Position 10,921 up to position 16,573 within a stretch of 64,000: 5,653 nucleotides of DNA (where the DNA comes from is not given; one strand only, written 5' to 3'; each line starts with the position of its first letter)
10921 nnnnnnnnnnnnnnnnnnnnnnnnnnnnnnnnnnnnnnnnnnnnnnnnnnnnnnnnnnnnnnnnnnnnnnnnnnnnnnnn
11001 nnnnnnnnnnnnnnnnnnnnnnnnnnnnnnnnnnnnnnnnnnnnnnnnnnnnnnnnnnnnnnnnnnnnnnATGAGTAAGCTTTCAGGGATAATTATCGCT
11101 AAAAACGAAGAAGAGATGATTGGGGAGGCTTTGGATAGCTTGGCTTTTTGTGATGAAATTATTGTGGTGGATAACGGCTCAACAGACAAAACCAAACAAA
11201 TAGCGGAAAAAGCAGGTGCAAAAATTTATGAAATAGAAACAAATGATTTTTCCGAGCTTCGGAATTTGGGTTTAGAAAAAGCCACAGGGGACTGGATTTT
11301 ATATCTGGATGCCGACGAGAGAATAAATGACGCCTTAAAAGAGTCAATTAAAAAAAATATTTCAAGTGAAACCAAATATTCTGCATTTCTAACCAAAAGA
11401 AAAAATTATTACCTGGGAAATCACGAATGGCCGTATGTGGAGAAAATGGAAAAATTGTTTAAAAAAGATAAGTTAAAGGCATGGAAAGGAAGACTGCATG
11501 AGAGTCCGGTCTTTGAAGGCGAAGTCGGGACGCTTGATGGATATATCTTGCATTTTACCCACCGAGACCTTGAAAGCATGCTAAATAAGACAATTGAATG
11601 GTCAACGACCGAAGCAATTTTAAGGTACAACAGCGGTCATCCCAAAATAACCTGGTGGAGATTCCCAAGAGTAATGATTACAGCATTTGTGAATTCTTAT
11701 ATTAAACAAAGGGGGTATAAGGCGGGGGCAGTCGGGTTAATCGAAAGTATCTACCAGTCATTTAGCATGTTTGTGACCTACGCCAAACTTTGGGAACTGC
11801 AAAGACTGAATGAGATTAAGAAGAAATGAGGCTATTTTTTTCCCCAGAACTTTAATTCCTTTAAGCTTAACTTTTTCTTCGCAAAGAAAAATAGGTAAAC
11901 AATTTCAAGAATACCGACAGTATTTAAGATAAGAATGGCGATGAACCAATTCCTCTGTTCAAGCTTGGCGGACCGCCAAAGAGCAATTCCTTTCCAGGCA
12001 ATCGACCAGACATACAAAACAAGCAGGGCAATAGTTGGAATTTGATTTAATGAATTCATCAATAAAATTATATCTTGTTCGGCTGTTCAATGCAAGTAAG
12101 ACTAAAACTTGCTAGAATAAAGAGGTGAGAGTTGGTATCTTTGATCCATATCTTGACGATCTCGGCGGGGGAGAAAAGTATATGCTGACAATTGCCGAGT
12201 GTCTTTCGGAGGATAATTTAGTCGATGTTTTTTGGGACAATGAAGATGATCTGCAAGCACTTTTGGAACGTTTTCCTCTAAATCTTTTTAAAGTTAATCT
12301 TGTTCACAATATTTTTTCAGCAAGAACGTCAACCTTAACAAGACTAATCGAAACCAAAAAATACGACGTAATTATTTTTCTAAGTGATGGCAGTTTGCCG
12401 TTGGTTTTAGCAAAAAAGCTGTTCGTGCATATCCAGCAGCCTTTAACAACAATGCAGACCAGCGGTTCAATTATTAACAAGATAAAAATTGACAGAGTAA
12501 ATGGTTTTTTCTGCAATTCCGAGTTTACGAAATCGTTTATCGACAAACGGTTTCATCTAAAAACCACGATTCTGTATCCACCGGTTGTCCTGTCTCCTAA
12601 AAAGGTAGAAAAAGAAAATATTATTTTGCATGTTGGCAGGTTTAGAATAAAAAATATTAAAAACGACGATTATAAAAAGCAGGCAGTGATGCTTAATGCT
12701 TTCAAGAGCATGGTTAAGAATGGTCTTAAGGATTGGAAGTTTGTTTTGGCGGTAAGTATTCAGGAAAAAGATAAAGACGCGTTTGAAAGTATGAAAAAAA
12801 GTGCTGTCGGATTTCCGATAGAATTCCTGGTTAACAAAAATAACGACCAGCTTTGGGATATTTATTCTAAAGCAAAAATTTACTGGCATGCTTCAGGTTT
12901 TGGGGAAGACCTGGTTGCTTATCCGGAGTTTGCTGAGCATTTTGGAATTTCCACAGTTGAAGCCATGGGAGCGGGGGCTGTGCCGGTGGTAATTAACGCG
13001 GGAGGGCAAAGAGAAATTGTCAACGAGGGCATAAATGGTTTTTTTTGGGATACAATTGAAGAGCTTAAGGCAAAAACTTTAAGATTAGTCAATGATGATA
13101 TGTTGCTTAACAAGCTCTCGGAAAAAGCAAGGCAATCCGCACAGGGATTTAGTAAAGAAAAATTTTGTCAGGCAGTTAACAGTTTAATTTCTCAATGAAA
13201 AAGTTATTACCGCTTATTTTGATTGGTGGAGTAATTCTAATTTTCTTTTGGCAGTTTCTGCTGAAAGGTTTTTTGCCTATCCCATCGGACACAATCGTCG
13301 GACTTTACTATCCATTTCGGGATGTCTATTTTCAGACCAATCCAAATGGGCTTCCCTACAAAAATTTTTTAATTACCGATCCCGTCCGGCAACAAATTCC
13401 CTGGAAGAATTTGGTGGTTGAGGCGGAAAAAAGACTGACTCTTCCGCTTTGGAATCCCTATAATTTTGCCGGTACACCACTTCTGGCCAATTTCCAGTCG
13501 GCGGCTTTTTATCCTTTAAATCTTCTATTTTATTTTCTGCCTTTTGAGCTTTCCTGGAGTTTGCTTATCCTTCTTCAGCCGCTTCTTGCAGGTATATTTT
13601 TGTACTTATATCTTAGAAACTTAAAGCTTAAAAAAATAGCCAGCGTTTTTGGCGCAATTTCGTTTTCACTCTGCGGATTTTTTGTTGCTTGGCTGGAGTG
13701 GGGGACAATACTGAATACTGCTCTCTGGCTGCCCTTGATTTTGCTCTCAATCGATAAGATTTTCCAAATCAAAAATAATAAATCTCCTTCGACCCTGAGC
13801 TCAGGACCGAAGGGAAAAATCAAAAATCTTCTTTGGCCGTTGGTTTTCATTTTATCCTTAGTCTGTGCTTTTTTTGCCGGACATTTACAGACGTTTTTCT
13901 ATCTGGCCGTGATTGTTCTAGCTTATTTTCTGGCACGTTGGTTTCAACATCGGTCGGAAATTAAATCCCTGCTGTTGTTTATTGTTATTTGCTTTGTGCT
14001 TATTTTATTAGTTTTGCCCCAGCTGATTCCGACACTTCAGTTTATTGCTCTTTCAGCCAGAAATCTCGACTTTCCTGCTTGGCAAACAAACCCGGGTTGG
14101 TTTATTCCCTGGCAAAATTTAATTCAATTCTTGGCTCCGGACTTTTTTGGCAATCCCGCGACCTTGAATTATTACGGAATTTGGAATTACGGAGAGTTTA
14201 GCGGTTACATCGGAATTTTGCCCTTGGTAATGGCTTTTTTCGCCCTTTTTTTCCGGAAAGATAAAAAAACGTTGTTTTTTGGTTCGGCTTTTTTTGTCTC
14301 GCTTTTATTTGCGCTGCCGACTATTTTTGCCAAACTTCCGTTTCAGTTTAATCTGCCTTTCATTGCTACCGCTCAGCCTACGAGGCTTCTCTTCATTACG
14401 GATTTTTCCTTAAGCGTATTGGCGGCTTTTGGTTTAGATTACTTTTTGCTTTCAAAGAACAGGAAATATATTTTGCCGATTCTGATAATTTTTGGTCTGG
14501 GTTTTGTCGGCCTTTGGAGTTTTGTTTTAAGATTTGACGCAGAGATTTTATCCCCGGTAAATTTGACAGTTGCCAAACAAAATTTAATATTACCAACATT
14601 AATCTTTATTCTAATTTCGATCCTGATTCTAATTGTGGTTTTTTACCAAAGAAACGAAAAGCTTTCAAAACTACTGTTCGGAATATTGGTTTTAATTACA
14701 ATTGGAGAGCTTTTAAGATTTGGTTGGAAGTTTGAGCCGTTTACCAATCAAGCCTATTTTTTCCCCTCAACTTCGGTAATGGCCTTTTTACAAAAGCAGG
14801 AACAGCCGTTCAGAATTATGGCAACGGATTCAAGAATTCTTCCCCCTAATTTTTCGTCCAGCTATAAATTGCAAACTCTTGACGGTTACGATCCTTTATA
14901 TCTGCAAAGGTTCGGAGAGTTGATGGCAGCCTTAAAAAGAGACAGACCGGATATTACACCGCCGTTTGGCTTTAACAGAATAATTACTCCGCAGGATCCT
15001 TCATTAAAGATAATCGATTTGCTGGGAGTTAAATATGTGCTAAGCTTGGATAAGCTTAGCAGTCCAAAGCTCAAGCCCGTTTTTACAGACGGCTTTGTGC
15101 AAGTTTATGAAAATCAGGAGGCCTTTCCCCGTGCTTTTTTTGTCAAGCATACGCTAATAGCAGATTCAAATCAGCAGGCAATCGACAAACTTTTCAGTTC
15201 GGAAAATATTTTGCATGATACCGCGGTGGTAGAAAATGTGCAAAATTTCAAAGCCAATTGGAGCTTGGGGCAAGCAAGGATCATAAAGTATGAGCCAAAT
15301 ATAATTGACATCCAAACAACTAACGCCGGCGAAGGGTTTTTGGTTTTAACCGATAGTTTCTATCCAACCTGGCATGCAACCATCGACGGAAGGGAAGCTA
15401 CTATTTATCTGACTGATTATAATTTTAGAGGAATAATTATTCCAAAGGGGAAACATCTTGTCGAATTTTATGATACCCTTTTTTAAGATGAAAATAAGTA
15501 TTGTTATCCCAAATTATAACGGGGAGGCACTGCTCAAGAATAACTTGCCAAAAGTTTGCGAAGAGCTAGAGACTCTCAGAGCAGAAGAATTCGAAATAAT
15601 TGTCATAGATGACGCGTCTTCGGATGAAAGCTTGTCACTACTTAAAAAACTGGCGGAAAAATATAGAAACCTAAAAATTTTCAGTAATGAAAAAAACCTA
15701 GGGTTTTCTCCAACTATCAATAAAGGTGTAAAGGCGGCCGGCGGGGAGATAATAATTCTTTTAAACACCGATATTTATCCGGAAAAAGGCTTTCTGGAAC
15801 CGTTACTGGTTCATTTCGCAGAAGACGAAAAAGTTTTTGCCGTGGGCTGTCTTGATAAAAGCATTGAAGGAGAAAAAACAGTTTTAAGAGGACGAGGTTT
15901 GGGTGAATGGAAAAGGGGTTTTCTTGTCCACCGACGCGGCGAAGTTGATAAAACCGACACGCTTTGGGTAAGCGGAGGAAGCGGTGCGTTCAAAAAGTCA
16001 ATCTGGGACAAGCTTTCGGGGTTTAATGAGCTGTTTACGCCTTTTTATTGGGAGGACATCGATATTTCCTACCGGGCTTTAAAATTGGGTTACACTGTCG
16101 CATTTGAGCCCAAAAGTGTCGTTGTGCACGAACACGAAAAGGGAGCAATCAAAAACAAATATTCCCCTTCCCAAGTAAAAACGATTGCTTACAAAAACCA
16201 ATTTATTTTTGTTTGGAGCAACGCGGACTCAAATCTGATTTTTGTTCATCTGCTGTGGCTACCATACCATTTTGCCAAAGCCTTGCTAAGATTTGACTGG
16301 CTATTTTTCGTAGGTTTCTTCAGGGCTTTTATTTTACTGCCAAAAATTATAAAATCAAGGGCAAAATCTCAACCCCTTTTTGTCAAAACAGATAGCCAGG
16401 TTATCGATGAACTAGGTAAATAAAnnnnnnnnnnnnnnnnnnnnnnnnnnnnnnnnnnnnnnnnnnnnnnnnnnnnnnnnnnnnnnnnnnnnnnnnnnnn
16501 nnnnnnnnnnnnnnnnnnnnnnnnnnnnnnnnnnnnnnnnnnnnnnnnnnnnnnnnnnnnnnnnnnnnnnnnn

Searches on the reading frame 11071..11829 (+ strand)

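Call 17: search_protein_families(library=pfam, proteins=[window:11071-11829:+], max_evalue=0.001)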
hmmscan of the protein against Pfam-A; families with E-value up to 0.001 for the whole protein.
window:11071-11829:+ (252 aa): 3 families
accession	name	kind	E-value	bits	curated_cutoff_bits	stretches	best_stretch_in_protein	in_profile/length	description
PF00535.33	Glycos_transf_2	-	1.8e-22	80.5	23.3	1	7-139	3-146/168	Glycosyl transferase family 2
PF13704.12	Glyco_tranf_2_4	-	5.1e-07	30.5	27.5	1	11-83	1-82/98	Glycosyl transferase family 2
PF10111.15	Glyco_tranf_2_2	-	9.5e-06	25.7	27.3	1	17-94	15-104/276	Glycosyltransferase like family 2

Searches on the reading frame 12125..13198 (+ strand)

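Call 17: search_protein_families(library=pfam, proteins=[window:12125-13198:+], max_evalue=0.001)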
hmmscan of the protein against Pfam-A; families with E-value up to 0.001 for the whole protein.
window:12125-13198:+ (357 aa): 3 families
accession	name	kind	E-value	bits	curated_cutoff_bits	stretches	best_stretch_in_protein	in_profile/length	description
PF00534.26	Glycos_transf_1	-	5.1e-21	75.4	26.4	1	159-337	10-171/172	Glycosyl transferases group 1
PF13692.12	Glyco_trans_1_4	-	4.1e-12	47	27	1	165-324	2-142/142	Glycosyl transferases group 1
PF13439.12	Glyco_transf_4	-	0.00038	20.9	28.5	0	14-154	2-166/170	Glycosyltransferase Family 4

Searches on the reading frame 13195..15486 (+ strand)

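Call 17: search_protein_families(library=pfam, proteins=[window:13195-15486:+], max_evalue=0.001)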
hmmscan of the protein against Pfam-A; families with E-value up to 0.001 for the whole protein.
window:13195-15486:+ (763 aa): 1 family
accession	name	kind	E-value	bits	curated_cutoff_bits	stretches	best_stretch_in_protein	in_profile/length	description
PF09586.16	YfhO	-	4e-24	85.5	28.5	2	104-714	75-656/835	Bacterial membrane protein YfhO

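Call 51: search_protein_families(library=ncbifam, proteins=[window:13195-15483:+], max_evalue=0.00001)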
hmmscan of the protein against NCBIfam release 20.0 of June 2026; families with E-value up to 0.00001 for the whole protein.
window:13195-15483:+ (763 aa): 0 families

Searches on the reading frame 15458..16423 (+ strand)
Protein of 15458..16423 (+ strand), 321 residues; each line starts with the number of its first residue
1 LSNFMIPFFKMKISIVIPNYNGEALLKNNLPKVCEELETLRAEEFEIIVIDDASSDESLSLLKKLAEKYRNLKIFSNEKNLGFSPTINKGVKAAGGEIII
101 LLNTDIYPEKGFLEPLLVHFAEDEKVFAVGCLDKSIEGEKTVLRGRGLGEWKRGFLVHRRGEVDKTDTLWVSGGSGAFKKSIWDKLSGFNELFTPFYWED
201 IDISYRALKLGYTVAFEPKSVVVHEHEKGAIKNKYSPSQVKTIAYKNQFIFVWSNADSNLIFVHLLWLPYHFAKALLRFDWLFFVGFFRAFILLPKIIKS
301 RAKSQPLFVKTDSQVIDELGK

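Call 17: search_protein_families(library=pfam, proteins=[window:15458-16423:+], max_evalue=0.001)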
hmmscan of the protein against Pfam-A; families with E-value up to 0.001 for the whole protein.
window:15458-16423:+ (321 aa): 4 families
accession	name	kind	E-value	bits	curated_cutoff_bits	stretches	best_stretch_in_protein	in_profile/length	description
PF00535.33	Glycos_transf_2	-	1.1e-27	97.5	23.3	1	14-165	1-146/168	Glycosyl transferase family 2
PF13641.12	Glyco_tranf_2_3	-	2.5e-13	51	27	1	13-228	3-215/230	Glycosyltransferase like family 2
PF10111.15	Glyco_tranf_2_2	-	5.4e-07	29.8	27.3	1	14-110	1-96/276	Glycosyltransferase like family 2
PF13632.12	Glyco_trans_2_3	-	0.00019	21.7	27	1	152-277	53-169/198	Glycosyl transferase family group 2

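Call 51: search_protein_families(library=ncbifam, proteins=[window:15458-16420:+], max_evalue=0.00001)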
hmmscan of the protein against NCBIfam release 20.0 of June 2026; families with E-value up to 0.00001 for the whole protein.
window:15458-16420:+ (321 aa): 17 families
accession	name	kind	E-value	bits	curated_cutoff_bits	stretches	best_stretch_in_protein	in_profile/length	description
NF041875.1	EPS_EpsD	equivalog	1e-21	77.7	370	1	13-230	1-212/325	exopolysaccharide biosynthesis glycosyltransferase EpsD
TIGR03937.1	PgaC_IcaA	equivalog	7.7e-21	74.5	422.3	1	12-222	46-248/407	poly-beta-1,6-N-acetyl-D-glucosamine synthase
TIGR03965.1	mycofact_glyco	equivalog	9.5e-19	67.6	280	1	12-227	75-283/467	mycofactocin biosynthesis glycosyltransferase MftF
NF047588.1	GlcsyltransPgfSStrep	equivalog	1.1e-16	61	500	1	11-126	1-116/308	glycosyltransferase PgfS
NF007482.0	PRK10073.1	equivalog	2.5e-14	53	423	1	11-125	6-114/334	glycosyltransferase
TIGR04283.1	glyco_like_mftF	equivalog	1.2e-13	51.2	182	1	13-221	1-182/221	TIGR04283 family arsenosugar biosynthesis glycosyltransferase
NF038299.1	EPS_HpsN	equivalog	1.7e-11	43.6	425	1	12-129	2-115/317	hormogonium polysaccharide biosynthesis glycosyltransferase HpsN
NF007986.1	PRK10714.1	equivalog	1.8e-11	43.6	529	1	12-123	7-117/316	undecaprenyl-phosphate 4-deoxy-4-formamido-L-arabinose transferase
TIGR03111.1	glyc2_xrt_Gpos1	hypoth_equivalog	2.7e-11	42.9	363.95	1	12-186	50-230/439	TIGR03111 family XrtG-associated glycosyltransferase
NF038302.1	EPS_HpsE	equivalog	4.7e-11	42.2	300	1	11-117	1-108/307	hormogonium polysaccharide biosynthesis glycosyltransferase HpsE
NF050050.1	ProtGlycPglI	equivalog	8.7e-10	38.4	500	1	11-149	2-137/306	GalNAc(5)-diNAcBac-PP-undecaprenol beta-1,3-glucosyltransferase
NF047683.1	TeichurnBiosyTuaG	equivalog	1.1e-09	38.3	400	1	10-128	5-119/252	teichuronic acid biosynthesis protein TuaG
NF053739.1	GlytfEpsEBac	equivalog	5.1e-09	35.5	450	1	12-105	2-92/265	glycosyltransferase EpsE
TIGR01556.1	rhamnosyltran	subfamily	2e-08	33.8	200.55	1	35-225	12-201/281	rhamnosyltransferase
NF041394.1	GtaseAglG_Halo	equivalog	4.5e-08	32.7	440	1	11-191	1-176/304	glucosyl-dolichyl phosphate glucuronosyltransferase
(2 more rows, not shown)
